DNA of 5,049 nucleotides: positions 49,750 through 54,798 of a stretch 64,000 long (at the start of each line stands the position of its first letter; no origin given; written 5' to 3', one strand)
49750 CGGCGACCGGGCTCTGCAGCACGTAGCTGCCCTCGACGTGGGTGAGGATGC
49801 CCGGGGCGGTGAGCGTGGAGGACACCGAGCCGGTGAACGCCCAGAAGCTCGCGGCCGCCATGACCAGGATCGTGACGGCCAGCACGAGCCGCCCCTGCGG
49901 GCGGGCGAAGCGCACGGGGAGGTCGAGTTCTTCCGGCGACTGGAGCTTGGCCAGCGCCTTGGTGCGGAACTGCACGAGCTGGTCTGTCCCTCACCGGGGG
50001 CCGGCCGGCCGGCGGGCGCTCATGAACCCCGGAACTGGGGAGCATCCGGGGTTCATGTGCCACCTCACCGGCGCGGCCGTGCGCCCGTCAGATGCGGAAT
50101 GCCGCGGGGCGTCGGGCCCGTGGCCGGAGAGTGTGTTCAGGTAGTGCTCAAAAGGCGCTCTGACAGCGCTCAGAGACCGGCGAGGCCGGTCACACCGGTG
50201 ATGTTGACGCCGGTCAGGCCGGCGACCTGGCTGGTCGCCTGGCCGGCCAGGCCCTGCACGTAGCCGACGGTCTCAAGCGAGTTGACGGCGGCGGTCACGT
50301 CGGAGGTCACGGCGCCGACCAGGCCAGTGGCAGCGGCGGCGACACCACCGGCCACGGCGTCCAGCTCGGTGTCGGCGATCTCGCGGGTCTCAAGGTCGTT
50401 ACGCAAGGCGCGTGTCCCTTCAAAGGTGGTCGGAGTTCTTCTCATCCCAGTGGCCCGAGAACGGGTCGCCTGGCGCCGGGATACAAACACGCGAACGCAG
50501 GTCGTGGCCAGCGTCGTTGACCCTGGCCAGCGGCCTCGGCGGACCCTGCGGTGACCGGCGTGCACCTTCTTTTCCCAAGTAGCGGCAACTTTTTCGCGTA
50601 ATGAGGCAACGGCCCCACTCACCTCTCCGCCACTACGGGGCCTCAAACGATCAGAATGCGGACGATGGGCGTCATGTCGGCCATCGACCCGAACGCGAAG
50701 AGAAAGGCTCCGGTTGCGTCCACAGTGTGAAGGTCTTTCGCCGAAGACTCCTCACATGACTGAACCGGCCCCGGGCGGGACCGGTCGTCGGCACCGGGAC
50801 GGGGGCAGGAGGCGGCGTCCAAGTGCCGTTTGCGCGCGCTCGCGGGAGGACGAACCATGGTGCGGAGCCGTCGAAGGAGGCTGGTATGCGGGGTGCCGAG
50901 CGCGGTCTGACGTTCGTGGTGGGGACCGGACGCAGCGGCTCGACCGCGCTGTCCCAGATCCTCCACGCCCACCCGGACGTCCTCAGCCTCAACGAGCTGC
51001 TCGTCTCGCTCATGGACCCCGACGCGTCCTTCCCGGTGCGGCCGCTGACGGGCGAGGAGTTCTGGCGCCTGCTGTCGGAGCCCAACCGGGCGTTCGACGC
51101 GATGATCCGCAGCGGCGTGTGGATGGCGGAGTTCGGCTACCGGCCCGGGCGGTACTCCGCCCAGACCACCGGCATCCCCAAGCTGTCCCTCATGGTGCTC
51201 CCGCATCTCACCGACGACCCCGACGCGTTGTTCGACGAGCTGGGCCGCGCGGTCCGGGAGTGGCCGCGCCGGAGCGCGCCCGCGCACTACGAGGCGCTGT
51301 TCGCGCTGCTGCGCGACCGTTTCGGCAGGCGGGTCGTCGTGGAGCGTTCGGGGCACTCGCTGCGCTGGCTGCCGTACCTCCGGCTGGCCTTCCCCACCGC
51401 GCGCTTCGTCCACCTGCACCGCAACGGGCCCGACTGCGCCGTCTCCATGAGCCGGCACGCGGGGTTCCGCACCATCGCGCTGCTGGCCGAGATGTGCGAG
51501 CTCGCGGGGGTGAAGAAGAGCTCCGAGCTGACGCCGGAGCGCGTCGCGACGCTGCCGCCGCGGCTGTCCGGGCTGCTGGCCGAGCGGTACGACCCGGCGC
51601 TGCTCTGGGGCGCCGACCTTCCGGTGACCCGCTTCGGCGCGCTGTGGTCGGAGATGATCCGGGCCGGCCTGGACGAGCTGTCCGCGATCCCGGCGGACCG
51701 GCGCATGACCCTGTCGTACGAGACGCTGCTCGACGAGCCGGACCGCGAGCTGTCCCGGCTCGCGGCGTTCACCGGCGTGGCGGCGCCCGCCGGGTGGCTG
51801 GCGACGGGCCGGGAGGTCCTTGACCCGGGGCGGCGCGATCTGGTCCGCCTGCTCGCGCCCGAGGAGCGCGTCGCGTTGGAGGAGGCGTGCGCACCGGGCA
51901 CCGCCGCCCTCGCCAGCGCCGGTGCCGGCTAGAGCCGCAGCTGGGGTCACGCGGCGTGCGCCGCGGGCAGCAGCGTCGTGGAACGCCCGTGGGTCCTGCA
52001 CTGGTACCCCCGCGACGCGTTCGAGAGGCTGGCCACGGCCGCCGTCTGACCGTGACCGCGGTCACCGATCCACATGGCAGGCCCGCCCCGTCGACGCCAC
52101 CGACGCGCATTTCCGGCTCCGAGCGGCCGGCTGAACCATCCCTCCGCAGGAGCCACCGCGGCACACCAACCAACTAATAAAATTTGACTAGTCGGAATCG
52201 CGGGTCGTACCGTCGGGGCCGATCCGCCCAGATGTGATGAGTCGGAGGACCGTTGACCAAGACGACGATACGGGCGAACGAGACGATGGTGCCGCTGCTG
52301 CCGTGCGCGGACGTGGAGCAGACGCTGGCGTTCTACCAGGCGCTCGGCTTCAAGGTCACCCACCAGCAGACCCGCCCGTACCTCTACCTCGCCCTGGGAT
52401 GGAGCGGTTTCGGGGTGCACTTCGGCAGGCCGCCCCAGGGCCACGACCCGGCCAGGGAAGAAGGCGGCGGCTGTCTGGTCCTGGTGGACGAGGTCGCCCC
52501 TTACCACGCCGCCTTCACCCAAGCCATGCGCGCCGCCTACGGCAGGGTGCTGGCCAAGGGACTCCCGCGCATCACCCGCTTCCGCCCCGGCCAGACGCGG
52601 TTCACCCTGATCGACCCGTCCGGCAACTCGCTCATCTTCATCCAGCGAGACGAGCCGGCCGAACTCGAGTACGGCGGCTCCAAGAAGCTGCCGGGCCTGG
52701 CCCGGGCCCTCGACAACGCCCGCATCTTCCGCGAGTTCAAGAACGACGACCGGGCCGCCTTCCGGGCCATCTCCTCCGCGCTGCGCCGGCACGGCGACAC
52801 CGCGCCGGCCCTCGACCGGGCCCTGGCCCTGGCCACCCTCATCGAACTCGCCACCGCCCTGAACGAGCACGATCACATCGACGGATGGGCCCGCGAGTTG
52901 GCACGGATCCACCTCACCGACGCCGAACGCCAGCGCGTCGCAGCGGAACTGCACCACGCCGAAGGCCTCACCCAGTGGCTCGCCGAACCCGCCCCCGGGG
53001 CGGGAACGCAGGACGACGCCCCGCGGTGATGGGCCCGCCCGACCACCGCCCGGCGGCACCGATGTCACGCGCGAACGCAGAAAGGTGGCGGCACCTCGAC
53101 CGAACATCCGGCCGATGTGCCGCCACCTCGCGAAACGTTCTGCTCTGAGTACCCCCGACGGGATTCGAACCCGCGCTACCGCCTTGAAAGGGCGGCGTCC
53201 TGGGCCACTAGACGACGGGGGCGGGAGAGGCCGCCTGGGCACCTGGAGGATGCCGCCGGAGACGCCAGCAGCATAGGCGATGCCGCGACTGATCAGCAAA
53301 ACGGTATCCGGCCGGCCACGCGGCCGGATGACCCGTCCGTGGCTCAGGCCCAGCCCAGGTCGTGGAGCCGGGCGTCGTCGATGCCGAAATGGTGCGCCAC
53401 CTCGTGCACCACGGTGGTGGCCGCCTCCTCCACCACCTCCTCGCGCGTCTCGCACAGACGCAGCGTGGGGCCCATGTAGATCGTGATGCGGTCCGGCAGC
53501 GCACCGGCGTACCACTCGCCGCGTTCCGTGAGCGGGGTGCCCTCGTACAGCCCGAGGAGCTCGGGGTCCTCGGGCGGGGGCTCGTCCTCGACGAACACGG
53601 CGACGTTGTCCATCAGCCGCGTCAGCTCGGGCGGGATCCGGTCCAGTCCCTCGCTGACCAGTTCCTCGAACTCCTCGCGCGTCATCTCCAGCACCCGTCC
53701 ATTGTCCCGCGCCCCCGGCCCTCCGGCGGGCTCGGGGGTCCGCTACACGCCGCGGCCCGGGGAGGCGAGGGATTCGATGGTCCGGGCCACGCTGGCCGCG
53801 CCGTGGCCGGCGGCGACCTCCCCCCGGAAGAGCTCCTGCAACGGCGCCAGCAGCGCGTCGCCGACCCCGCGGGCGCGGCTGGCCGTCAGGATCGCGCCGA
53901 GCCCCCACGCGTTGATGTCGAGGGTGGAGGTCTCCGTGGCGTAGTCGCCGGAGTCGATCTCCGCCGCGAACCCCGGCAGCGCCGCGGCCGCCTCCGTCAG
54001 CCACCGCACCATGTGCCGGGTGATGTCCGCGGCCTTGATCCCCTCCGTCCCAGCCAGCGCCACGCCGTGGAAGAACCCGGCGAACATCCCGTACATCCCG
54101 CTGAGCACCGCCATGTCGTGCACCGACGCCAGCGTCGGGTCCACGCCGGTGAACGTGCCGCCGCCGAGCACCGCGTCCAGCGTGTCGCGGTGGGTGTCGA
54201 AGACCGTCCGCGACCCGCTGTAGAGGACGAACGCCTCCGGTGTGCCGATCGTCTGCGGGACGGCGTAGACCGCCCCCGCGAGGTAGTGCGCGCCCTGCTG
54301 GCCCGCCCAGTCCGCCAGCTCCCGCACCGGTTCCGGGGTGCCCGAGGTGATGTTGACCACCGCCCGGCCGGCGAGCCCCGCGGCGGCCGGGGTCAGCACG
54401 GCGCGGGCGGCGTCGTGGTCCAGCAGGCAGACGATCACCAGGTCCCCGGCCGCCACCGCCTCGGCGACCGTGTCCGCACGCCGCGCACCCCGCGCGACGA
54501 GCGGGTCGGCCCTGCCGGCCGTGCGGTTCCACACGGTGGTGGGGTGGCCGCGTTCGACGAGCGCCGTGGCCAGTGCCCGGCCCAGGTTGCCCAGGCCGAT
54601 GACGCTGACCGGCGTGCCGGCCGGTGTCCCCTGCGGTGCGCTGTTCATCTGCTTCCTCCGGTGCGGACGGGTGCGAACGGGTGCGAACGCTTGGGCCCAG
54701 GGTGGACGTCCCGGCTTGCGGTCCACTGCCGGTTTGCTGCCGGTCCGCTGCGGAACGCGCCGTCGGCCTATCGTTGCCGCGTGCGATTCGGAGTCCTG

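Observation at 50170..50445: Cys-free, Gly/Ala/Val/Thr-rich 57-aa core behind a textbook double-glycine leader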

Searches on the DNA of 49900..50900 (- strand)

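Call 37: search_rna_families(source=window, start=49900, end=50900, threshold=evalue, max_evalue=1)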
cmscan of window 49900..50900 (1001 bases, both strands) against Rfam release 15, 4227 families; matches with E-value up to 1: 1.
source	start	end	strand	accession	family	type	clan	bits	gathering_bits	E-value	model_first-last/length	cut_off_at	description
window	50600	50648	+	RF01323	CRISPR-DR10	Gene; CRISPR;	-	18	39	0.51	1-37/37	no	CRISPR RNA direct repeat element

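Call 76: search_rna_families(sources=[L008, L012, L018, L063, L082, L003, L001], threshold=gathering)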
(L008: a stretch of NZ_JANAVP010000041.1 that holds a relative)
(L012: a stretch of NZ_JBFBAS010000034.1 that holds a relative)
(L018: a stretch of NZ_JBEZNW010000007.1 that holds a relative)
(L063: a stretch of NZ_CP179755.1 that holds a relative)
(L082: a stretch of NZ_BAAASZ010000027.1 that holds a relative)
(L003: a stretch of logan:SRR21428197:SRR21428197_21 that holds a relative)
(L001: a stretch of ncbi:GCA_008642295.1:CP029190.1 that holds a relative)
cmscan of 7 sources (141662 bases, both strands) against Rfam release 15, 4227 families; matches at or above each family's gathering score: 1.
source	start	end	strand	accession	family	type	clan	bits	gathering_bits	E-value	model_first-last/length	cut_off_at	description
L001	19300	19442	+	RF00174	Cobalamin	Cis-reg; riboswitch;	CL00101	37.4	31.5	1.6e-05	1-189/189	no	Cobalamin riboswitch aptamer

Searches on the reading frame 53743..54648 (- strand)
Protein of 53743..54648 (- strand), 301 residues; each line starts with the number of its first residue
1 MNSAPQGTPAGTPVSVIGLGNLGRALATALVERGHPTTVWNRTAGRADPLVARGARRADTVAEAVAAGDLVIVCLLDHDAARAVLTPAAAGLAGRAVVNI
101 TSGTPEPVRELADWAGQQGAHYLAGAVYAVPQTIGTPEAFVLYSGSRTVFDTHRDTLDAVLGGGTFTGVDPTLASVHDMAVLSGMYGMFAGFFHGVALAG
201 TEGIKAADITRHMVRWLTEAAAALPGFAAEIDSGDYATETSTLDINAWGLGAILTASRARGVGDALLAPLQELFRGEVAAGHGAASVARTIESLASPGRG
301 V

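Call 50: search_protein_families(library=pfam, proteins=[window:53743-54648:-], max_evalue=0.001)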
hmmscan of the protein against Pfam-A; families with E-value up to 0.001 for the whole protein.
window:53743-54648:- (301 aa): 7 families
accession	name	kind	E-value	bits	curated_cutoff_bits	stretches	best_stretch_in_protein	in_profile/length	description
PF21761.2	RedAm-like_C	-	1.1e-29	103.8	27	1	170-294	1-125/127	NADPH-dependent reductive aminase-like, C-terminal domain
PF03446.21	NAD_binding_2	-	1e-19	71.5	21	1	14-160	2-152/161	NAD binding domain of 6-phosphogluconate dehydrogenase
PF03807.23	F420_oxidored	-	7.1e-09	36.6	21.6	1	14-102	2-93/94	NADP oxidoreductase coenzyme F420-dependent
PF02826.25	2-Hacid_dh_C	-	8.6e-05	22.4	25.1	1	9-86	34-110/178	D-isomer specific 2-hydroxyacid dehydrogenase, NAD binding domain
PF01210.29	NAD_Gly3P_dh_N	-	0.00011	22.7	23.1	1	14-48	2-36/158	NAD-dependent glycerol-3-phosphate dehydrogenase N-terminus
PF01488.26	Shikimate_DH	-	0.00029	21.4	24.3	1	13-74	14-82/138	Shikimate / quinate 5-dehydrogenase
PF03435.24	Sacchrp_dh_NADP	-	0.00045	21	25.1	0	14-136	1-101/129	Saccharopine dehydrogenase NADP binding domain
